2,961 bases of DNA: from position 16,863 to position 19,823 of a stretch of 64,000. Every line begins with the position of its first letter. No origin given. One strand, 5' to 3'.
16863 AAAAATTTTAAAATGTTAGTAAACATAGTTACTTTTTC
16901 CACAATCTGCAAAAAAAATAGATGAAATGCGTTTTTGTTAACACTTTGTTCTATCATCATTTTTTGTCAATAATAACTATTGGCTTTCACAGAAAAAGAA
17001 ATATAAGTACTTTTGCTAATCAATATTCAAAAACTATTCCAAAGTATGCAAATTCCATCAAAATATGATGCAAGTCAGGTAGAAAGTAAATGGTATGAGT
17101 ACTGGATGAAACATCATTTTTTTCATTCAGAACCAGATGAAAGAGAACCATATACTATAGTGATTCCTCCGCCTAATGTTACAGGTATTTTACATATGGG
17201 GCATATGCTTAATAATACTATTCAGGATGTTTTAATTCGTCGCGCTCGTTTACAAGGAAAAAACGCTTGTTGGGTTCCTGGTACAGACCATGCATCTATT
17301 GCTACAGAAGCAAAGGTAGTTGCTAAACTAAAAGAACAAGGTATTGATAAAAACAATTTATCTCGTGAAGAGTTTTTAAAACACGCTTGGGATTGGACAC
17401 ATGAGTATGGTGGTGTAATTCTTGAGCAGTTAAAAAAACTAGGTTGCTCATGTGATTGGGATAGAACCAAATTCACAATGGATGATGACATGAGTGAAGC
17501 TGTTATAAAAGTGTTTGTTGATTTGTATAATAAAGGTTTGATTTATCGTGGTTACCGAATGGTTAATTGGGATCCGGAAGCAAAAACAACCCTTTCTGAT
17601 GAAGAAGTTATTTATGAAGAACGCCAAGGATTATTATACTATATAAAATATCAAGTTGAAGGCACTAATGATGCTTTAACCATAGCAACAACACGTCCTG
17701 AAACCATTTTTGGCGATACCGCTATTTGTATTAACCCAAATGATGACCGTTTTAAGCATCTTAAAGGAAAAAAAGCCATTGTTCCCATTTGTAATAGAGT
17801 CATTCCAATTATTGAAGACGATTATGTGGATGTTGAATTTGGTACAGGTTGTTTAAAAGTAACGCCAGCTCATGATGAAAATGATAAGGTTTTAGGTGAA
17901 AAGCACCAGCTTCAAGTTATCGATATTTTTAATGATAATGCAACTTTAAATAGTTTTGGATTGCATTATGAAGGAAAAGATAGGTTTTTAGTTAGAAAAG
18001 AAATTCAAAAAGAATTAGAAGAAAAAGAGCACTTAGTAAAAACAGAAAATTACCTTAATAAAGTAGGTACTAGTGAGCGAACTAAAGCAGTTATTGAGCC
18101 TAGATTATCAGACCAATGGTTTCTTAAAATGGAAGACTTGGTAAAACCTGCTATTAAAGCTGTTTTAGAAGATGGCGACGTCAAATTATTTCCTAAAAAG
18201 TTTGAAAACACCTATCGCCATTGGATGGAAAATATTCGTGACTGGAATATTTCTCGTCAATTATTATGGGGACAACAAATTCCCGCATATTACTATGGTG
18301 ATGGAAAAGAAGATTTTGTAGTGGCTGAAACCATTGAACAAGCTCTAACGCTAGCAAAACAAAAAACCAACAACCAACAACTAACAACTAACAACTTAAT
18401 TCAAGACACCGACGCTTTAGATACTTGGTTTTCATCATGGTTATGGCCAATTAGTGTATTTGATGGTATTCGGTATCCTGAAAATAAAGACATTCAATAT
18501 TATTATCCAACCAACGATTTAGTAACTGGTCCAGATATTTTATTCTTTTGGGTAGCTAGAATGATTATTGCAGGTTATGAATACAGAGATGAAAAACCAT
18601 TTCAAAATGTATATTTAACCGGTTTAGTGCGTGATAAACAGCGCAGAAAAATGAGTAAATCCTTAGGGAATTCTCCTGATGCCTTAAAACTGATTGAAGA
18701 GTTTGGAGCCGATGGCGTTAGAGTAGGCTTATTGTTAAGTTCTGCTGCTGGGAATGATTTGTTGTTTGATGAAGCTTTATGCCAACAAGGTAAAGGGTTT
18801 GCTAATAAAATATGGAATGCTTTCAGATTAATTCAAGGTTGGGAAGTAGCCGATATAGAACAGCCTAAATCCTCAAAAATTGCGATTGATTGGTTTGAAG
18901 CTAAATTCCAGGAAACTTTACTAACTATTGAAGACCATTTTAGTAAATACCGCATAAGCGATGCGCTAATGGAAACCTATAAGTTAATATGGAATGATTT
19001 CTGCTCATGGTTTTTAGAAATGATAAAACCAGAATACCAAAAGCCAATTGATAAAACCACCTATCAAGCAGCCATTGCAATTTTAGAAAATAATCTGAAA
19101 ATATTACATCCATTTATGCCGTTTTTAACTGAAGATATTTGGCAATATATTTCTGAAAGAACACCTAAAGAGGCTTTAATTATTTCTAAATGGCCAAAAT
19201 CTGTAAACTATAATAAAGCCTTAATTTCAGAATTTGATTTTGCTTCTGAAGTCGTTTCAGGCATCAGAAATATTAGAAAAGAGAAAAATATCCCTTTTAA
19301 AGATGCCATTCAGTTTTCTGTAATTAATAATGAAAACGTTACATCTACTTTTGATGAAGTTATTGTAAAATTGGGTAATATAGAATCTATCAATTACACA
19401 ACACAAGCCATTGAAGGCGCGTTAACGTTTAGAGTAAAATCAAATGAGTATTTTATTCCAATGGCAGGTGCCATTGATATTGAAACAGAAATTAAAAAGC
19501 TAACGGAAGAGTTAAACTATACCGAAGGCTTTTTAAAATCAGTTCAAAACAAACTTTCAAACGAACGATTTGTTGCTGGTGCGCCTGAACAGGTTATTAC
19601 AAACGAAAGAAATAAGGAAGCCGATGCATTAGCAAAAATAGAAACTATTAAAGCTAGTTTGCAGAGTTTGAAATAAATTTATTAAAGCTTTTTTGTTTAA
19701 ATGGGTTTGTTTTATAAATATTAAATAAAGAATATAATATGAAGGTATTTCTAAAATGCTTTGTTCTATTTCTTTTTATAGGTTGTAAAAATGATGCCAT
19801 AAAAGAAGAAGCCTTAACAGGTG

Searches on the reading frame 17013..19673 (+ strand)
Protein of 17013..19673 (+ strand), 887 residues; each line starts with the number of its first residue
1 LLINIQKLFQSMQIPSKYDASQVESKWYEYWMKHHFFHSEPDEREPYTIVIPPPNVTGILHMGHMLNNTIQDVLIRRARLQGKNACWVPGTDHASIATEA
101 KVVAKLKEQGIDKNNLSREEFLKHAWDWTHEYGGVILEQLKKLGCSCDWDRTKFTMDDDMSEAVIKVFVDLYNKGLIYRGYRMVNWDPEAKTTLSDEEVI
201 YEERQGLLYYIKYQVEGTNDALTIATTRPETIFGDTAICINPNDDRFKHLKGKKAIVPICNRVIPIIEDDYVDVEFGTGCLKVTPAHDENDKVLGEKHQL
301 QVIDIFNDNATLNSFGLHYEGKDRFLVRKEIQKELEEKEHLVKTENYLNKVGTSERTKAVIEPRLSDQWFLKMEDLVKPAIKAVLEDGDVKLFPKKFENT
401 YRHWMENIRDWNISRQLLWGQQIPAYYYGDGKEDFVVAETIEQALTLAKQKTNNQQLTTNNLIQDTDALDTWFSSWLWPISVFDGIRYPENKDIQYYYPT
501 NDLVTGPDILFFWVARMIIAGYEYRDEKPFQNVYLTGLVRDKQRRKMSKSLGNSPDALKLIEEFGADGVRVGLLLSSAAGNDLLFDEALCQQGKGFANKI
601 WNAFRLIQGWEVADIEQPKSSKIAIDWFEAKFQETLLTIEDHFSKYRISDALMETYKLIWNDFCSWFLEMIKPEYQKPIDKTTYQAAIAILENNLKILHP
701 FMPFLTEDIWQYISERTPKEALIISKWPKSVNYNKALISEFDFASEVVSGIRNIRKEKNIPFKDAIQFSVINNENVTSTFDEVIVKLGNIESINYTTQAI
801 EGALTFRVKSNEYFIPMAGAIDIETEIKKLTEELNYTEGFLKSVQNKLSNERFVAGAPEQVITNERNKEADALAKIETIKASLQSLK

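Call 52: search_protein_families(library=pfam, proteins=[window:17013-19673:+], max_evalue=0.00001)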
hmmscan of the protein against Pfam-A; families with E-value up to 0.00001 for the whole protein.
window:17013-19673:+ (887 aa): 5 families
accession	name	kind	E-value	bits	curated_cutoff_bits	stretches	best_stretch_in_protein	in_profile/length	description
PF00133.28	tRNA-synt_1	-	6.7e-125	417.5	22.7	1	26-583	1-411/414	tRNA synthetases class I (I, L, M and V)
PF08264.19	Anticodon_1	-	3e-32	112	25.1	1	627-765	3-143/148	Anticodon-binding domain of tRNA ligase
PF09334.17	tRNA-synt_1g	-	2.4e-19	69.8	20.1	1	52-199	6-135/391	tRNA synthetases class I (M)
PF10458.14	Val_tRNA-synt_C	-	1.2e-13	51.5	25.9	1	822-887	1-66/66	Valyl tRNA synthetase tRNA binding arm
PF13603.12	tRNA-synt_1_2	-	6.2e-12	45.8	25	1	251-309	85-143/185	Leucyl-tRNA synthetase, editing domain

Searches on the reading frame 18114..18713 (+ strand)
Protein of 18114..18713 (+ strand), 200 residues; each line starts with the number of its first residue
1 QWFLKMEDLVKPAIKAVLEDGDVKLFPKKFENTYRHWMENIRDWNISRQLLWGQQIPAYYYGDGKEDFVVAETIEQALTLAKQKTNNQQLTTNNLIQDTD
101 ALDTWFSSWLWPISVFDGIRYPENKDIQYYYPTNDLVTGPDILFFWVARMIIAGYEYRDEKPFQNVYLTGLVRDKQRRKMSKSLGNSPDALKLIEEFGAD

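Call 64: search_solved_structures(query=window:18114-18713:+, show_alignments=2, max_evalue=0.001)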
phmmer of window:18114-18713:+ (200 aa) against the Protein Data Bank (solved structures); distinct sequences matched with E-value up to 0.001: 19.
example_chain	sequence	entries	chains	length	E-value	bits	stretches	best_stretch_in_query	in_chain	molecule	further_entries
1gax_A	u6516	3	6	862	5e-46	159.8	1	1-200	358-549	VALYL-TRNA SYNTHETASE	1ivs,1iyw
9w01_B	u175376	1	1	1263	2.7e-16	62.7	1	2-200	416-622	Isoleucine--tRNA ligase, cytoplasmic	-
6ldk_A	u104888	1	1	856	3.2e-16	62.5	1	2-200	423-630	Isoleucine--tRNA ligase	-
9wqs_A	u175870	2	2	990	1.5e-15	60.3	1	2-200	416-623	Isoleucine--tRNA ligase, cytoplasmic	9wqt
7d5c_A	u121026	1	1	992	1.6e-15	60.2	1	2-200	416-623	Isoleucine--tRNA ligase, cytoplasmic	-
8wnd_A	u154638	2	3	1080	1.9e-15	59.9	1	2-200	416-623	isoleucine--tRNA ligase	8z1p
8c9f_A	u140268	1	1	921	4.1e-13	52.3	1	1-200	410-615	Isoleucine--tRNA ligase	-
8c9e_A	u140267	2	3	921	4.1e-13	52.3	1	1-200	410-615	Isoleucine--tRNA ligase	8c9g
8c9d_A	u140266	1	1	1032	1.7e-12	50.3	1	19-200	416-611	Isoleucine--tRNA ligase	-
8c8v_A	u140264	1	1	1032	1.7e-12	50.3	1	19-200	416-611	Isoleucine--tRNA ligase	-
8c8w_A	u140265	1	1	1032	1.7e-12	50.3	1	19-200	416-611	Isoleucine--tRNA ligase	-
8c8u_A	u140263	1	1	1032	1.7e-12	50.3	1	19-200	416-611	Isoleucine--tRNA ligase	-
1ile_A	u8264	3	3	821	7.3e-11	44.9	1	101-200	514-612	ISOLEUCYL-TRNA SYNTHETASE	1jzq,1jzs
1ffy_A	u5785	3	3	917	1.3e-07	34.3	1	36-200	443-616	ISOLEUCYL-TRNA SYNTHETASE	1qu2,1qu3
8wnf_A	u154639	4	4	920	2.9e-07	33.2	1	22-200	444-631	Isoleucine--tRNA ligase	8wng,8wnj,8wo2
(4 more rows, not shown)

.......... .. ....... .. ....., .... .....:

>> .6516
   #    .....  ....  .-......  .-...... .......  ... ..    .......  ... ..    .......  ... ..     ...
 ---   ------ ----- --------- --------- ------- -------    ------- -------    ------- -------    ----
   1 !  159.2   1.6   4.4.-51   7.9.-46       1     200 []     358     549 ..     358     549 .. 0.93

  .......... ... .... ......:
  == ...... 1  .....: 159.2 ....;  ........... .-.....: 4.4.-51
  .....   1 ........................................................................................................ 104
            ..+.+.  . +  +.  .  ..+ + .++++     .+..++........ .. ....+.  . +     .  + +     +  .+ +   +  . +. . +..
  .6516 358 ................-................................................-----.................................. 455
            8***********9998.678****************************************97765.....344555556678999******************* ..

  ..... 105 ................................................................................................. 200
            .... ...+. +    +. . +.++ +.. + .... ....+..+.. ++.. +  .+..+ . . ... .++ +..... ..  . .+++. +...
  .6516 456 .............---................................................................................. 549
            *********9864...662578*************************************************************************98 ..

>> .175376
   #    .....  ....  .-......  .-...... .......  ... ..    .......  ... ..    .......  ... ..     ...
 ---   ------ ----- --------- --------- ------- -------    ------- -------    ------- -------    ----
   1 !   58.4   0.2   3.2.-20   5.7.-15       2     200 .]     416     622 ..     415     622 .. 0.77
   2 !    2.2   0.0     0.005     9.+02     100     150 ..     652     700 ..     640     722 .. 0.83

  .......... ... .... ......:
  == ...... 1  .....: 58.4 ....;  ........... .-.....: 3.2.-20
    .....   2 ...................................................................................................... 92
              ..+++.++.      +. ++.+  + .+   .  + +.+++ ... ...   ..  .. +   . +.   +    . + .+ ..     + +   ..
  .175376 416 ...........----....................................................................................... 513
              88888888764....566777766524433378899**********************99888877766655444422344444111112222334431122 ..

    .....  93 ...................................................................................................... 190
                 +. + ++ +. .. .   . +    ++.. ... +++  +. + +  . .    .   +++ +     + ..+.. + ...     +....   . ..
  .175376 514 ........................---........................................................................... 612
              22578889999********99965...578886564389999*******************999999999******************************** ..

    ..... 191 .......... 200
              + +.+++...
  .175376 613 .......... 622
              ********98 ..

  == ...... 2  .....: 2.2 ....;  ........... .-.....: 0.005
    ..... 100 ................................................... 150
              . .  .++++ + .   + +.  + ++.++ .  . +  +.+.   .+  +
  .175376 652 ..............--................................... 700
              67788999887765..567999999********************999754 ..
